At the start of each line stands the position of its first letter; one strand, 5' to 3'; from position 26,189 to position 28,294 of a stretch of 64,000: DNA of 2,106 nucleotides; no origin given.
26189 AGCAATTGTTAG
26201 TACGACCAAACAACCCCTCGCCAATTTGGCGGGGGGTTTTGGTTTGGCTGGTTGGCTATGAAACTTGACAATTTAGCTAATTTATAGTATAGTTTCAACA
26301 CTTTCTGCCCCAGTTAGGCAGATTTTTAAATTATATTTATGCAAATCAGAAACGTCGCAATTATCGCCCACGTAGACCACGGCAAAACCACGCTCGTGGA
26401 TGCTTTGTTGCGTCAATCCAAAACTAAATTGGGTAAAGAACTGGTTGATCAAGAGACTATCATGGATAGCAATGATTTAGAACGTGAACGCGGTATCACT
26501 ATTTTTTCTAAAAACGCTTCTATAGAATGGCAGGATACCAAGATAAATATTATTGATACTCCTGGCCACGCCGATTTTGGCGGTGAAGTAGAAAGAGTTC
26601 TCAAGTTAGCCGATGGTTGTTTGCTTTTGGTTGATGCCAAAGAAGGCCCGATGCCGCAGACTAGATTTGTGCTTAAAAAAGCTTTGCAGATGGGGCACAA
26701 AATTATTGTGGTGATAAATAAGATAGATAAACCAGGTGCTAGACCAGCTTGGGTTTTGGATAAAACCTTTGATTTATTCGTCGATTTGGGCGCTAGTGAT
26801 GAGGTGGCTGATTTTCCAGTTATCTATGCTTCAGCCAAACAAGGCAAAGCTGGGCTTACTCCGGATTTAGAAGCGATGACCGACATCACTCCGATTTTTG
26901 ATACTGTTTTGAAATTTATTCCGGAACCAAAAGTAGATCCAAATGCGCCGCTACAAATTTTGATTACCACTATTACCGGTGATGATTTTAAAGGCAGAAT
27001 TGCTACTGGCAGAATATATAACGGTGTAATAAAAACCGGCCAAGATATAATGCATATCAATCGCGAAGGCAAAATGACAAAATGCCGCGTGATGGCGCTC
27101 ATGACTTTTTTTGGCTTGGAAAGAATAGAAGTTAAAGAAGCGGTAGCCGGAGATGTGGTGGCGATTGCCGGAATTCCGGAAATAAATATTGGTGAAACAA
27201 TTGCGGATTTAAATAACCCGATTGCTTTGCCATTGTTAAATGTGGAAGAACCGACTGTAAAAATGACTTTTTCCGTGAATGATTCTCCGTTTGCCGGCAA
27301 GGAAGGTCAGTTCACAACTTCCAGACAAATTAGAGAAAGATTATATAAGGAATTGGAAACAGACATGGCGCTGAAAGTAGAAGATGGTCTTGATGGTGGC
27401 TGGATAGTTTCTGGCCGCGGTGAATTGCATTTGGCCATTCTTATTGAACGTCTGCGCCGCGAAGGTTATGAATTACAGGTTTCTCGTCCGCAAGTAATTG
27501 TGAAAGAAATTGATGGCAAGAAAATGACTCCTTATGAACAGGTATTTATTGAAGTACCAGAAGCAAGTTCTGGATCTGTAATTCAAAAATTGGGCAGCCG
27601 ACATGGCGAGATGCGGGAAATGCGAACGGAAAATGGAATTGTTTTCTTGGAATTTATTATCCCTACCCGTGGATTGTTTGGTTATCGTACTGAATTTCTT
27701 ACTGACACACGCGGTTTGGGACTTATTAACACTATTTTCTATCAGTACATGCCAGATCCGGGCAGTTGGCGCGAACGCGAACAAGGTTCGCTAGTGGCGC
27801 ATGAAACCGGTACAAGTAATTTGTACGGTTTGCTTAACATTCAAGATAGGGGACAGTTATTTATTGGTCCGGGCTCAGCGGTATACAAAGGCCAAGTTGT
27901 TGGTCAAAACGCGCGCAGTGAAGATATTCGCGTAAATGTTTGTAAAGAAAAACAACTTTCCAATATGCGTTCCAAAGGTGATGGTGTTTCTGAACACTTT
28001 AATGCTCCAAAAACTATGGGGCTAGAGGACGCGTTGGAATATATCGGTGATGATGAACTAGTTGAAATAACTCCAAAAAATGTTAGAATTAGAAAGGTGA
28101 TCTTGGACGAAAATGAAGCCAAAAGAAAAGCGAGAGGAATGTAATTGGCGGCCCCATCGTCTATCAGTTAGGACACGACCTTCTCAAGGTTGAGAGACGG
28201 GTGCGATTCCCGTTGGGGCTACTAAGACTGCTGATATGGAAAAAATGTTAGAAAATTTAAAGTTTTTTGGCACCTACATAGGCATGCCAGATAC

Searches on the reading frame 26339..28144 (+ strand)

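Call 8: search_protein_families(library=pfam, proteins=[window:26339-28144:+], max_evalue=0.01)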
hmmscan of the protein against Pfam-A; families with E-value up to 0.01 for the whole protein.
window:26339-28144:+ (601 aa): 11 families
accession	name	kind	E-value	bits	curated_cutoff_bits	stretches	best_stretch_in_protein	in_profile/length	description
PF00009.33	GTP_EFTU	-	1.6e-57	194.6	26.5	1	2-195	2-187/188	Elongation factor Tu GTP binding domain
PF21018.2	BipA_C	-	4.7e-42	142.7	23.8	1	482-590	1-109/110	TypA/BipA C-terminal domain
PF00679.30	EFG_C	-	9.4e-18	64.5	27.9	1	398-476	5-84/89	Elongation factor G C-terminus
PF03144.31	GTP_EFTU_D2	-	1.5e-14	54.6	30.3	1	219-289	1-73/73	Elongation factor Tu domain 2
PF22042.2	EF-G_D2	-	1.3e-12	48.1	27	1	206-289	3-82/84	Elongation factor G domain 2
PF01926.29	MMR_HSR1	-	4e-08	33.8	21.9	1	6-128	2-113/113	50S ribosome-binding GTPase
PF14492.12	EFG_III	-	3.6e-05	24.2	27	1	329-379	19-71/75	Elongation Factor G, domain III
PF00735.24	Septin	-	0.00076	19.3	26.2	1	6-80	7-75/280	Septin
PF00350.29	Dynamin_N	-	0.0066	16.9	27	0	61-128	95-167/168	Dynamin family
PF04548.22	AIG1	-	0.0074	16.1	27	0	50-97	32-79/212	AIG1 family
PF02421.24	FeoB_N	-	0.0089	16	27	0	52-131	32-117/156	Ferrous iron transport protein B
